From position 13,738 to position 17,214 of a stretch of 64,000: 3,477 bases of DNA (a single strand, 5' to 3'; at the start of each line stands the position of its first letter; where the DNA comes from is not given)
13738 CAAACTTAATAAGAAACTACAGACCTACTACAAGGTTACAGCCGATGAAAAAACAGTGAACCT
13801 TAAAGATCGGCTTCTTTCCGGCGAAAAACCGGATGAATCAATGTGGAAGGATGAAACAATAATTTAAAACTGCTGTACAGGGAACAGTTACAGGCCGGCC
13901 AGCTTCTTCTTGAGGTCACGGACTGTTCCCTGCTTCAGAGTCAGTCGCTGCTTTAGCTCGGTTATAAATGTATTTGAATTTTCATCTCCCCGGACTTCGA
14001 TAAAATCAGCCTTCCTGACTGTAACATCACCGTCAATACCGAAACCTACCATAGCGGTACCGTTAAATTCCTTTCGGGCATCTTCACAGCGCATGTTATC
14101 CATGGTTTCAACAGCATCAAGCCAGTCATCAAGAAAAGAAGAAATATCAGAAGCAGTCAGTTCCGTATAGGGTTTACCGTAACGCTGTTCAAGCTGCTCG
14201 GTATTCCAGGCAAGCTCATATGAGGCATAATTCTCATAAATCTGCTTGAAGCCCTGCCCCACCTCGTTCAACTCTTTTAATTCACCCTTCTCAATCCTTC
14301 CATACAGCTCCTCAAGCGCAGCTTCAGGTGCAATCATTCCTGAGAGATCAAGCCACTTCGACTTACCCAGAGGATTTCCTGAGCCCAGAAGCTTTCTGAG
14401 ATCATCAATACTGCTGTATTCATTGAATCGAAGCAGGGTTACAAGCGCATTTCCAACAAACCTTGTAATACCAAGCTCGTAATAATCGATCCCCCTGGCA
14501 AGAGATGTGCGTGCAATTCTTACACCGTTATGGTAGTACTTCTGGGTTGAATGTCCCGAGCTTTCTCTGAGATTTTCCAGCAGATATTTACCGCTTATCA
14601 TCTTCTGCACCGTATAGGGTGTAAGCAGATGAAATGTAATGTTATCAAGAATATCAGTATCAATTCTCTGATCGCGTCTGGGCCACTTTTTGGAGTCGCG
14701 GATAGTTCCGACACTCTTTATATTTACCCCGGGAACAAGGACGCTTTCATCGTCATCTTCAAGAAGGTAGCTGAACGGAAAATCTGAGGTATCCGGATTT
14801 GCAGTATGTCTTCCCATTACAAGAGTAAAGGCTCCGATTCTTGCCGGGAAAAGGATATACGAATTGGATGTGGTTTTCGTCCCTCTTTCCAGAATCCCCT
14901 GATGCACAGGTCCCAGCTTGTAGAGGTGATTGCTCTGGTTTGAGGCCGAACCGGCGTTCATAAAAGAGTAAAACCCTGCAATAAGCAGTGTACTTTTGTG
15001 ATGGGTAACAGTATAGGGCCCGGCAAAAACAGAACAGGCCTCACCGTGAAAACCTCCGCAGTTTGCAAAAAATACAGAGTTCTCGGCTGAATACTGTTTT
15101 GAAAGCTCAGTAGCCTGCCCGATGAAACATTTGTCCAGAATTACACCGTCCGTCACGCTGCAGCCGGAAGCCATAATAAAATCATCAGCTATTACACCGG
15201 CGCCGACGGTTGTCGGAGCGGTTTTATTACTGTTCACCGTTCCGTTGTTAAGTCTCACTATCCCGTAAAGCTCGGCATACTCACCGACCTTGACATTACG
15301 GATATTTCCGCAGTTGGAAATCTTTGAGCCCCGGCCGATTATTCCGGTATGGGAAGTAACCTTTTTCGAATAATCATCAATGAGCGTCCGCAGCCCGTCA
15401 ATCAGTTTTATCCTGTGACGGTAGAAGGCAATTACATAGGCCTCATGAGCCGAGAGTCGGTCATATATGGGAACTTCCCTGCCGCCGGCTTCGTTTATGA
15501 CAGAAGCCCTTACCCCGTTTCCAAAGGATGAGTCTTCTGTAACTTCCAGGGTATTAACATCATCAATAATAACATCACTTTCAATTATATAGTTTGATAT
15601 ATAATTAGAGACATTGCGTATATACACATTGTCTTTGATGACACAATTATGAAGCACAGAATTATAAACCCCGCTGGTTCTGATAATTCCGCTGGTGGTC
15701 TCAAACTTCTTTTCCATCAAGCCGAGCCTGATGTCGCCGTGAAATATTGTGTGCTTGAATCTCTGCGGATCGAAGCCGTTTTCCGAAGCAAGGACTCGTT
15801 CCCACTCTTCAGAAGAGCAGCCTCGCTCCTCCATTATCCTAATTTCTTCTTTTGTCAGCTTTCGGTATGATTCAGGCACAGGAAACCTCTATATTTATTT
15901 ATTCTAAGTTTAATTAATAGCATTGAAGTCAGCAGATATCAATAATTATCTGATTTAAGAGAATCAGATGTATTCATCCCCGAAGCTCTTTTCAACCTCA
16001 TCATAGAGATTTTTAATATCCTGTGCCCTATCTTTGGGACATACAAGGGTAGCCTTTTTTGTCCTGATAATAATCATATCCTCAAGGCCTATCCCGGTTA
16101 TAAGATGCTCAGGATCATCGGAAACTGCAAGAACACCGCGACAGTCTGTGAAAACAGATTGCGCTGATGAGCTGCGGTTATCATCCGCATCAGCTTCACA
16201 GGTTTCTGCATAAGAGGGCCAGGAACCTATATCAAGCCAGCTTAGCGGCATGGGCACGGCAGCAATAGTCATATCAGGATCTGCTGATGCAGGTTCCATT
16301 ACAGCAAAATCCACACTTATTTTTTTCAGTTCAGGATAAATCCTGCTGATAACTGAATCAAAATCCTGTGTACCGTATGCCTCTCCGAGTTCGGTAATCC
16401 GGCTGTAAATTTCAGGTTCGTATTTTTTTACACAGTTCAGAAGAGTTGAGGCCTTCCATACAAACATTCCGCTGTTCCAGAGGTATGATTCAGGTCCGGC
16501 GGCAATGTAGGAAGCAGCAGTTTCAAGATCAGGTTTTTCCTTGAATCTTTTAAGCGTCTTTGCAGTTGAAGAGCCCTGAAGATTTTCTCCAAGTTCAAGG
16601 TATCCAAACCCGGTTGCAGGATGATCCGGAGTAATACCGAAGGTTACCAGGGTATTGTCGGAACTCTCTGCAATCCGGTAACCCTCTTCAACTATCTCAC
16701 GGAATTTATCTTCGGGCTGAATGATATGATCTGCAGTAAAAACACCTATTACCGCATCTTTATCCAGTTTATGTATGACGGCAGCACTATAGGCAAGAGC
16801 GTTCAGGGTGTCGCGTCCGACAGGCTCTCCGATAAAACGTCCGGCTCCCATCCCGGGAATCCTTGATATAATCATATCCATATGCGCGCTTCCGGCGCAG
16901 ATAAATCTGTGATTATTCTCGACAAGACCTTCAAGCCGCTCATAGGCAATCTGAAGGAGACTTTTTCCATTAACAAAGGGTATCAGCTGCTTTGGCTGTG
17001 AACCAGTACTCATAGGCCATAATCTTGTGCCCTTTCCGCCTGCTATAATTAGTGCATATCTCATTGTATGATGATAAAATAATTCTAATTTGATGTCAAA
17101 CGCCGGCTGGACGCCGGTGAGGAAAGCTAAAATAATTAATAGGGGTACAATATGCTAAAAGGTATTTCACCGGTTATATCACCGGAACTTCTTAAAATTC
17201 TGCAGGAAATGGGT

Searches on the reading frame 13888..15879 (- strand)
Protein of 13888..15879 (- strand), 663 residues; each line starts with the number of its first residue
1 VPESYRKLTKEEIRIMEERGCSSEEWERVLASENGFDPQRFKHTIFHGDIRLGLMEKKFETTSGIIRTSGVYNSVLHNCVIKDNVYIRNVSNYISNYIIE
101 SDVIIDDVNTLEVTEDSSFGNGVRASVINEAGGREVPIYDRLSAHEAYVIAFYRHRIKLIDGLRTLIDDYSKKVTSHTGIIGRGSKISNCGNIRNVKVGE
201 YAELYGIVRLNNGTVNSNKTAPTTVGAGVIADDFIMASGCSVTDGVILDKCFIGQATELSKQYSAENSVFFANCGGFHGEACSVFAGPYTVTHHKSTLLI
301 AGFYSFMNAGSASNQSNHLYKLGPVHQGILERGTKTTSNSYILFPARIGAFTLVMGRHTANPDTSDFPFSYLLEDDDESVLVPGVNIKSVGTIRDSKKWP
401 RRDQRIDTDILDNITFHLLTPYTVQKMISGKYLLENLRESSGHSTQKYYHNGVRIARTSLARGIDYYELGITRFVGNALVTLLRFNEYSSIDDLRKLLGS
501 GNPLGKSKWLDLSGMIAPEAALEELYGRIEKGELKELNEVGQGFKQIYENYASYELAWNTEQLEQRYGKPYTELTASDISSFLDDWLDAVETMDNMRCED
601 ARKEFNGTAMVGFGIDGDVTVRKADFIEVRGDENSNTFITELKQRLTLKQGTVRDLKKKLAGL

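Call 91: search_protein_families(library=pfam, proteins=[window:13888-15879:-])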
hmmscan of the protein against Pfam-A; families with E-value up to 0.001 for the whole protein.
window:13888-15879:- (663 aa): 3 families
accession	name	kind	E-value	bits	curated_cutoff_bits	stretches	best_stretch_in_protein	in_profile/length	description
PF16314.11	DUF4954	-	9.5e-203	674.1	26.2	1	5-437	1-432/433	Domain of unknown function (DUF4954)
PF20683.2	DUF6819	-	4.5e-43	147.3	23.5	1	492-649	3-160/171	Domain of unknown function (DUF6819)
PF24894.1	Hexapep_GlmU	-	0.00029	21.3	23.3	0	224-261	31-68/104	GlmU-like, C-terminal hexapeptide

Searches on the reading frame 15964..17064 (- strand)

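Call 91: search_protein_families(library=pfam, proteins=[window:15964-17064:-])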
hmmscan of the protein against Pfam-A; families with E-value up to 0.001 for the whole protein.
window:15964-17064:- (366 aa): 3 families
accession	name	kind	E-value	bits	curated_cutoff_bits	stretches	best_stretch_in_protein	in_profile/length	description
PF00483.29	NTP_transferase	-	1.6e-36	126.6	21.2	1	4-292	2-242/245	Nucleotidyl transferase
PF22640.1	ManC_GMP_beta-helix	-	2.1e-13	50.4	27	1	304-353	4-51/55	MannoseP isomerase/GMP-like beta-helix domain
PF12804.13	NTP_transf_3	-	1.1e-05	26.1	27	1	4-59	1-48/160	MobA-like NTP transferase domain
